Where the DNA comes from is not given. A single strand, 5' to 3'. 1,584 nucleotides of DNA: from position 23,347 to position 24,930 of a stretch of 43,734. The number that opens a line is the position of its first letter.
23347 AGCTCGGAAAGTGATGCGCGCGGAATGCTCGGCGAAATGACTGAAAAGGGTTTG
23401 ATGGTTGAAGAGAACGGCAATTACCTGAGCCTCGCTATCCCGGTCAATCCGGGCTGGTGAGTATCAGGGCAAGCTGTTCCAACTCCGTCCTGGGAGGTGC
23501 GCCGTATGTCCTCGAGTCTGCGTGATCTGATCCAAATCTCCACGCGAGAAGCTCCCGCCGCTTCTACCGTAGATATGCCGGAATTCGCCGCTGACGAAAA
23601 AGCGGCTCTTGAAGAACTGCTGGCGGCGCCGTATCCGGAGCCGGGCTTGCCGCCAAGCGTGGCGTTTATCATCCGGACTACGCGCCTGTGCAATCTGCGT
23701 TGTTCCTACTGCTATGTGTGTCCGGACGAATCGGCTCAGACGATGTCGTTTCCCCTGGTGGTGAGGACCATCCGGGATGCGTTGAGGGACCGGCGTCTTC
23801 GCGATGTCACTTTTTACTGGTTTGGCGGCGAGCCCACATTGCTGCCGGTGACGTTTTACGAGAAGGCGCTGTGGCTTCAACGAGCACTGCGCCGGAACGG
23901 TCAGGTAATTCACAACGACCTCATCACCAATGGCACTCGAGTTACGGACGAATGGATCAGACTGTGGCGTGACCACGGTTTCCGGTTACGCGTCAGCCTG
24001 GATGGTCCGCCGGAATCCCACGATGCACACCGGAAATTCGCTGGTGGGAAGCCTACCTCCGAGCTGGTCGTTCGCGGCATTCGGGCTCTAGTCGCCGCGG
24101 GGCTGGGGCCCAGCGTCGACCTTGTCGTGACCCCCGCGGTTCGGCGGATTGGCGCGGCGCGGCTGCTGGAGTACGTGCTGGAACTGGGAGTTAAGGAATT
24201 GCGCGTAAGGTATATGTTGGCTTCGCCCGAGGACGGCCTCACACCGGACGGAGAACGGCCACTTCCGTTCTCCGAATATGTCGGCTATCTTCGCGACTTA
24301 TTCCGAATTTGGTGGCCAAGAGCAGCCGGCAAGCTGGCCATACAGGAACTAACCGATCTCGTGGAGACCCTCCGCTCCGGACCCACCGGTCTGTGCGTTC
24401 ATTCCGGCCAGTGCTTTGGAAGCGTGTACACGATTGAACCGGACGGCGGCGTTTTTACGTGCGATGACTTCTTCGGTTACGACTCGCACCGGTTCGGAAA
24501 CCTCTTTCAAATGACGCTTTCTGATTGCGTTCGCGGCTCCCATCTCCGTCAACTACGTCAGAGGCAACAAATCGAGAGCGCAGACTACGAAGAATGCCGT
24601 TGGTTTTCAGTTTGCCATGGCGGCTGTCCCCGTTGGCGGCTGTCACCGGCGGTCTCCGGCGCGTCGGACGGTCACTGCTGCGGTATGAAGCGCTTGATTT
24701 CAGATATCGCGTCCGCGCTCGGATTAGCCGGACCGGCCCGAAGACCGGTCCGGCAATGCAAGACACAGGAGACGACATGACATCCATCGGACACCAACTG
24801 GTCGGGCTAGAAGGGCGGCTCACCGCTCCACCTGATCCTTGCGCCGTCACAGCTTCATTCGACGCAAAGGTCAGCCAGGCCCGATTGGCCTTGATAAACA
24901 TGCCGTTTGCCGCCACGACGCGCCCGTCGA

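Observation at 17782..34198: Sigma-54-controlled locus with four radical SAM enzymes, an ABC exporter, a small peptide ORF and TldD/PmbA: candidate novel RiPP system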

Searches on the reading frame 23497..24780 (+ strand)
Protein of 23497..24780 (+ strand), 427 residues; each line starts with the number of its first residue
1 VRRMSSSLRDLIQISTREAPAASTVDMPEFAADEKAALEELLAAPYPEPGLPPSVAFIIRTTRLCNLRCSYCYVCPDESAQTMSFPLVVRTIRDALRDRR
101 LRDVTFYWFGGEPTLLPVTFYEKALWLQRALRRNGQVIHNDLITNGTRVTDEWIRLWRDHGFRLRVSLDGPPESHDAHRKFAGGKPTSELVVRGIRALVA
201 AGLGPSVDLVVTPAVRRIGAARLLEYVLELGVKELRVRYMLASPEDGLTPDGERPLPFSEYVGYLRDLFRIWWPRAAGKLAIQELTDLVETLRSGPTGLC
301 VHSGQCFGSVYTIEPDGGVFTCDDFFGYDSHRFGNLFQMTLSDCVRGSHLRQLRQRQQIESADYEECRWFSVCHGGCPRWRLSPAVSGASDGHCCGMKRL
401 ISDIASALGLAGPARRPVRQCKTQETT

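Call 3: search_protein_families(library=pfam, proteins=[window:23497-24780:+], max_evalue=0.01)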
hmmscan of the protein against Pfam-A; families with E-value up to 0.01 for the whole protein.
window:23497-24780:+ (427 aa): 2 families
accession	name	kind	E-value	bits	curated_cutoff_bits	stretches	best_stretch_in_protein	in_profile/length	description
PF04055.27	Radical_SAM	-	1.7e-20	74.3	29.5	1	60-211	2-149/166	Radical SAM superfamily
PF13186.11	SPASM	-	3.3e-07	30.9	21.5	1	309-368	6-64/67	Iron-sulfur cluster-binding domain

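Call 4: search_protein_families(library=ncbifam, proteins=[window:23497-24780:+], max_evalue=0.01)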
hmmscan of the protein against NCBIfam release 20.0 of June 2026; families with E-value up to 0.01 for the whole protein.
window:23497-24780:+ (427 aa): 59 families (the best 25 are shown)
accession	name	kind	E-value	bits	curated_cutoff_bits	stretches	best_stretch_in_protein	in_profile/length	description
NF041300.1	rSAM_mat_DarW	exception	6.3e-88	295.4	650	1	54-409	40-399/415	radical SAM/SPASM peptide maturase DarW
NF038005.1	rSAM_mat_DarE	equivalog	1.7e-67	228.1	650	1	57-406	76-430/432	darobactin maturation radical SAM/SPASM protein DarE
TIGR03942.1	sulfatase_rSAM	equivalog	2.8e-58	197.7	349.45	1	62-407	8-356/363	anaerobic sulfatase maturase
NF041298.1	rSAM_mat_DynA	equivalog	1.5e-48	165.6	450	1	58-406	4-351/356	dynobactin maturation radical SAM/SPASM protein DynA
NF010308.0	PRK13745.1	equivalog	7.7e-39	133.8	484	2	61-203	20-167/412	anaerobic sulfatase-maturation protein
NF010321.0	PRK13758.1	equivalog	1.2e-36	126.6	441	1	58-395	7-348/370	anaerobic sulfatase-maturase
NF041718.1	rSAM_phane_AMC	equivalog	1.3e-33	116.5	425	1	57-377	8-327/362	cyclophane-forming radical SAM peptide maturase AmcB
TIGR04261.1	rSAM_GlyRichRpt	subfamily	9.8e-32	110.4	310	1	59-214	1-161/363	cyclophane-forming radical SAM/SPASM peptide maturase GrrM/OscB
NF047865.1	rSAM_PapB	equivalog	1.7e-30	106.4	340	1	57-379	5-318/330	PapB family radical SAM/SPASM ranthipeptide maturase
TIGR04083.1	rSAM_pep_methan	hypoth_equivalog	1.3e-28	100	300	1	60-406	5-341/376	TIGR04083 family peptide-modifying radical SAM enzyme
NF041707.1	rSAM_YhhB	equivalog_domain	2.9e-25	89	445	1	56-408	3-365/369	cyclophane-forming radical SAM/SPASM peptide maturase YhhB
TIGR03906.1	quino_hemo_SAM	equivalog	5.8e-25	87.9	453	1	57-377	96-414/467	quinohemoprotein amine dehydrogenase maturation protein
TIGR04280.1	geopep_mat_rSAM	hypoth_equivalog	2.5e-22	79.4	400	1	55-199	84-231/428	geopeptide radical SAM maturase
TIGR04064.1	rSAM_nif11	equivalog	1.6e-21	76.6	518.7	1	59-201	82-227/459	nif11-like peptide radical SAM maturase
NF038107.1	rSAM_NF038107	equivalog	2.7e-20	72.6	600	1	57-378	87-401/444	Cys-every-fifth radical SAM/SPASM peptide maturase CefB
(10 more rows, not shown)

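Call 16: find_homologous_proteins(query=window:23497-24780:+, max_evalue=1e-20)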
Query window:23497-24780:+ (427 aa): 115 proteins with E <= 1e-20 among 8000 candidates.
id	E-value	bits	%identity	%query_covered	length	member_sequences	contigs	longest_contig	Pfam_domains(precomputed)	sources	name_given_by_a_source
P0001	2.5e-293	990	100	99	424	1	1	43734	PF13186.12,PF04055.28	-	-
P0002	1.2e-203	695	73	97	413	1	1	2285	PF13186.12,PF04055.28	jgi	jgi:serine-type anaerobic sulfatase-maturating enzyme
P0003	6.4e-203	693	73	95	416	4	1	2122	PF13186.12,PF04055.28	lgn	-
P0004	7.6e-98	346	43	96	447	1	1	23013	PF04055.28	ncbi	-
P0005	1.1e-96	342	44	95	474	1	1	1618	PF13186.12,PF04055.28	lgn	-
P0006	2.7e-94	335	41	93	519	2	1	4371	PF13186.12,PF04055.28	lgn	-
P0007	7.8e-94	333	42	95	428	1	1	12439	PF04055.28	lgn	-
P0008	3.9e-92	327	41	93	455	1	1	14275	PF04055.28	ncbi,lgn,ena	-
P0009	1.3e-88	316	41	89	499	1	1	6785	PF13186.12,PF04055.28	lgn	-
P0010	6.5e-87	310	42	90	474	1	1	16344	PF04055.28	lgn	-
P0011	3.3e-81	291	39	89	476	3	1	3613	PF04055.28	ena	-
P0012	5.1e-72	261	39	85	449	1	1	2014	PF13186.12,PF04055.28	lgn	-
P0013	1.9e-70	256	39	76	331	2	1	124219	PF04055.28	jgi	jgi:uncharacterized protein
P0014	2.9e-63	232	36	82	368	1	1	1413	PF04055.28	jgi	jgi:serine-type anaerobic sulfatase-maturating enzyme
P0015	1.5e-62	230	36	83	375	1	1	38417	PF13186.12,PF04055.28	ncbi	-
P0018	4.7e-61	225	35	82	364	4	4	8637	PF04055.28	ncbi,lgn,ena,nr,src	ncbi:MAG TPA: radical SAM protein [Nitrososphaeraceae archaeon]|nr:radical SAM protein [Nitrososphae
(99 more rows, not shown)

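Call 17: find_encoding_contigs(protein=P0004, flank=10000, max_places=3)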
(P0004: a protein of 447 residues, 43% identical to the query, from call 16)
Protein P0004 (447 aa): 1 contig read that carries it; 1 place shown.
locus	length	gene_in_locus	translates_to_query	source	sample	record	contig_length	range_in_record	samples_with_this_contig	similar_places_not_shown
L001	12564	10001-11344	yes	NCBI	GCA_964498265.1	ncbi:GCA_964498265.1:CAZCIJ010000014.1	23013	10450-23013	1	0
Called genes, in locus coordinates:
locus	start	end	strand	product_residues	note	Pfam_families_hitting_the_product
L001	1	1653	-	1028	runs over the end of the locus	PF00535:Glycos_transf_2, PF13432:TPR_16 (weak), PF14559:TPR_19, PF13439:Glyco_transf_4 (weak), PF00534:Glycos_transf_1, PF13524:Glyco_trans_1_2, PF13692:Glyco_trans_1_4, PF09037:Sulphotransf, +9 more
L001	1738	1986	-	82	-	-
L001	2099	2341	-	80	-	-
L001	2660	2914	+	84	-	-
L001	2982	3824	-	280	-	PF00082:Peptidase_S8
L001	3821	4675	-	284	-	PF01590:GAF, PF13185:GAF_2, PF13492:GAF_3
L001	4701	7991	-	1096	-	PF00498:FHA, PF16697:Yop-YscD_cpl, PF00664:ABC_membrane, PF00005:ABC_tran, PF02463:SMC_N (faint), PF13304:AAA_21 (faint), PF00027:cNMP_binding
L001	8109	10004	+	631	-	PF02310:B12-binding (weak), PF04055:Radical_SAM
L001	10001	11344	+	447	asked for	PF04055:Radical_SAM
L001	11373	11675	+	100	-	-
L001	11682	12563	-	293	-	?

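Call 18: find_encoding_contigs(protein=P0008, flank=10000, max_places=3)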
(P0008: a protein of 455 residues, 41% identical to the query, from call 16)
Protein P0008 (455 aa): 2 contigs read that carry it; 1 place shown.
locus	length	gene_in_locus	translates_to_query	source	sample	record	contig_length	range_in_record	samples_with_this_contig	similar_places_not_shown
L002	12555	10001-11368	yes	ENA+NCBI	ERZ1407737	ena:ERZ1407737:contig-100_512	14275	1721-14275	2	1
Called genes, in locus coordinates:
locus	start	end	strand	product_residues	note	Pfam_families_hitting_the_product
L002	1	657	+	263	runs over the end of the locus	PF02494:HYR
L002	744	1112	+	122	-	-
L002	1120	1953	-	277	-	PF00082:Peptidase_S8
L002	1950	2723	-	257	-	PF13185:GAF_2, PF01590:GAF, PF13492:GAF_3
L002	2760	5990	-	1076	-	PF00498:FHA, PF16697:Yop-YscD_cpl, PF00664:ABC_membrane, PF00005:ABC_tran, PF13191:AAA_16 (weak), PF13304:AAA_21 (faint), PF00027:cNMP_binding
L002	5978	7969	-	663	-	PF00069:Pkinase, PF07714:PK_Tyr_Ser-Thr, PF13489:Methyltransf_23 (weak), PF00891:Methyltransf_2, PF08241:Methyltransf_11 (weak), PF08242:Methyltransf_12 (weak), PF13649:Methyltransf_25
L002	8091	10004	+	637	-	PF02310:B12-binding (weak), PF04055:Radical_SAM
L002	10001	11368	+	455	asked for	PF04055:Radical_SAM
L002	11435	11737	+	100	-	-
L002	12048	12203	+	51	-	-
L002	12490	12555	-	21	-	?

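Call 19: find_encoding_contigs(protein=P0010, flank=10000, max_places=3)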
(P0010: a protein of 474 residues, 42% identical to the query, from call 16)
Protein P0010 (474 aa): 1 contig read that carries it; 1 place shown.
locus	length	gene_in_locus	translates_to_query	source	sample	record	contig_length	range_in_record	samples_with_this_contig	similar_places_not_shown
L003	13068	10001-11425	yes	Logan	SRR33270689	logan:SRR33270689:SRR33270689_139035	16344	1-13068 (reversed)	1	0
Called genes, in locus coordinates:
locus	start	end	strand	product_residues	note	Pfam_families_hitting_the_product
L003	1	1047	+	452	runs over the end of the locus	PF00202:Aminotran_3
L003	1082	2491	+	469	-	PF01547:SBP_bac_1, PF13416:SBP_bac_8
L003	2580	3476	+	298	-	PF00528:BPD_transp_1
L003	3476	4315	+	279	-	PF00528:BPD_transp_1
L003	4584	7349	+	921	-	PF25816:RamC_N, PF00069:Pkinase, PF07714:PK_Tyr_Ser-Thr, PF05147:LANC_like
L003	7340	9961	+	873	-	PF02310:B12-binding, PF04055:Radical_SAM, PF19142:DUF5825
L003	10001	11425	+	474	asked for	PF04055:Radical_SAM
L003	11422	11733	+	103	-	-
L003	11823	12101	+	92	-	-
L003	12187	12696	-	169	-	PF12903:DUF3830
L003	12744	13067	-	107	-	?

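Call 23: find_related_loci(query=A1, collection=genome_contigs, flank=10000)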
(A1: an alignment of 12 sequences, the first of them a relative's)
Query A1 (424 aa) in genome_contigs; peptide patterns used: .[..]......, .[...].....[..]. (x = any residue, [..] = any of these).
219 stretches matched a pattern; 158 encode a relative of the query (tblastn E <= 1e-3); the best 80 are kept; 80 distinct loci.
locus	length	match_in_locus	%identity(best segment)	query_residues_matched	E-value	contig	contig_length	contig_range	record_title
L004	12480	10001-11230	43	1-412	1e-98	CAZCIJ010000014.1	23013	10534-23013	MAG TPA_asm: uncultured Gaiellales bacterium isolate SRP321284_co1_65 genome assembly, contig: NODE_2575_length_23013_co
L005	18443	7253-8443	41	17-415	3e-95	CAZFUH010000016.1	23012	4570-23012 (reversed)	MAG TPA_asm: uncultured Rhodanobacteraceae bacterium isolate SRP072547_co1_288 genome assembly, contig: NODE_3238_length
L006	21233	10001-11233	40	3-409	4e-93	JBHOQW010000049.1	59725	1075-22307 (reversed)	MAG: Dehalococcoidia bacterium isolate A0_35 coassembly_Ak141_17845, whole genome shotgun sequence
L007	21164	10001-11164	42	29-413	3e-92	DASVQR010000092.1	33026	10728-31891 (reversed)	MAG TPA_asm: Longimicrobiaceae bacterium isolate SMAG_U3213 k141_21544, whole genome shotgun sequence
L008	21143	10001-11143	42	27-405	2e-90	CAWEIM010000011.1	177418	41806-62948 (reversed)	MAG: uncultured Actinomycetes bacterium isolate MFD08821.bin.2.28 genome assembly, contig: contig_33908, whole genome sh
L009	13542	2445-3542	43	42-406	9e-89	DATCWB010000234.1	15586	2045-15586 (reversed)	MAG TPA_asm: Pyrinomonadaceae bacterium isolate SMAG_U7400 k141_209335, whole genome shotgun sequence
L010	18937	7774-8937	41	31-416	4e-87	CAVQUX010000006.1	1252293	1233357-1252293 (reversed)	MAG: uncultured Acidobacteriota bacterium isolate MFD10007.bin.1.37 genome assembly, contig: contig_10714, whole genome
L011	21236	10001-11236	39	3-405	5e-86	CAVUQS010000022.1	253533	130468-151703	MAG: Bryobacterales bacterium isolate MFD01633.bin.1.226 genome assembly, contig: contig_65472, whole genome shotgun seq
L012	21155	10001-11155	41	27-409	3e-85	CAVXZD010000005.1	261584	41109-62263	MAG: uncultured Actinomycetes bacterium isolate MFD09126.bin.2.9 genome assembly, contig: contig_3366, whole genome shot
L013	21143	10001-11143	41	27-405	9e-84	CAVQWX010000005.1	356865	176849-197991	MAG: uncultured Actinomycetes bacterium isolate MFD04944.bin.1.191 genome assembly, contig: contig_83259, whole genome s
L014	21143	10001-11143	40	27-406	1e-83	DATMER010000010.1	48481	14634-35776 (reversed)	MAG TPA_asm: Thermoanaerobaculia bacterium isolate SMAG_U13441 k141_1937650, whole genome shotgun sequence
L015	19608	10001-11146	41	30-409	6e-86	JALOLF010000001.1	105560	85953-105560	MAG: Acidimicrobiales bacterium isolate Prado018 scaffold_30, whole genome shotgun sequence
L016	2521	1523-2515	42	44-375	1e-85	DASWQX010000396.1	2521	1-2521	MAG TPA_asm: Thermoanaerobaculia bacterium isolate SMAG_U3506 k141_2727734, whole genome shotgun sequence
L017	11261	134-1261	39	31-405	2e-82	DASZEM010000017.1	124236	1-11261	MAG TPA_asm: Thermoanaerobaculia bacterium isolate SMAG_U6494 k141_281205, whole genome shotgun sequence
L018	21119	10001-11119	39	39-413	4e-82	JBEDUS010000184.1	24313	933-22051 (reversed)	MAG: Candidatus Udaeobacter sp. isolate Bin.004.forest_FP4 k127_4681058, whole genome shotgun sequence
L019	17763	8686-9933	39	4-415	2e-90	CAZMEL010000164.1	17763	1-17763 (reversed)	MAG TPA_asm: uncultured Thermoanaerobaculia bacterium isolate binchicken_co237_100 genome assembly, contig: NODE_1582_le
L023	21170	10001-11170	37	23-404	3e-74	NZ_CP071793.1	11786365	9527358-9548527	Sulfidibacter corallicola strain M133 chromosome, complete genome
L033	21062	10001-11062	37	51-401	8e-66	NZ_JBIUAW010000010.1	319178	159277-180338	Streptomyces sp. NPDC052396 NPDC052396_144_B5.ctg-0010, whole genome shotgun sequence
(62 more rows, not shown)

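Call 32: find_encoding_contigs(protein=P0002, flank=10000, max_places=3)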
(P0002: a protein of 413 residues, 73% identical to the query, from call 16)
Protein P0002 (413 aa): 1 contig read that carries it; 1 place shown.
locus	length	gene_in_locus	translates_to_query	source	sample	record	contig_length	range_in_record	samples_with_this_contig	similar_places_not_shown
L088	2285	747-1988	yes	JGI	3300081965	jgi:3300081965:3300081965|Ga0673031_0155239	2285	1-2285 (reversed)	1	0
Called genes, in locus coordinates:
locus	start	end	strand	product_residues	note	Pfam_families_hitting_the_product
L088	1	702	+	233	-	?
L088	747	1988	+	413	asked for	PF04055:Radical_SAM, PF13186:SPASM (weak)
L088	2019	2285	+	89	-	?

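Call 33: find_encoding_contigs(protein=P0003, flank=10000, max_places=3)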
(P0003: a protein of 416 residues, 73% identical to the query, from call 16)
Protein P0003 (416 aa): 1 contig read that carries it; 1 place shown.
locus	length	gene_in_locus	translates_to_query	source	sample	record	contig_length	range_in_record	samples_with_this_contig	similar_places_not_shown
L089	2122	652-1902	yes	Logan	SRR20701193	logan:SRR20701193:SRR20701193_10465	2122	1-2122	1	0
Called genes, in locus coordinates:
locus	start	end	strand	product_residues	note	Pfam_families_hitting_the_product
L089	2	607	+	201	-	?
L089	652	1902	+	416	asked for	PF04055:Radical_SAM, PF13186:SPASM (weak)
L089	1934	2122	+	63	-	?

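Call 54: search_solved_structures(query=window:23497-24780:+, max_evalue=0.001)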
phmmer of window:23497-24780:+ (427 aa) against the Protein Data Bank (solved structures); distinct sequences matched with E-value up to 0.001: 4.
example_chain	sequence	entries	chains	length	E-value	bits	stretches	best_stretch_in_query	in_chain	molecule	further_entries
4k37_A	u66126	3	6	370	1.3e-36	129.5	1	52-395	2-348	Anaerobic sulfatase-maturating enzyme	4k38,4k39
4k36_A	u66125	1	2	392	1.6e-36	129.3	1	52-395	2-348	Anaerobic sulfatase-maturating enzyme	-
9gm3_A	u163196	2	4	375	1e-11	47.5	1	52-379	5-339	ChlB radical SAM domain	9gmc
5wgg_A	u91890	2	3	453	2.3e-07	33.2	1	58-378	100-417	Radical SAM domain protein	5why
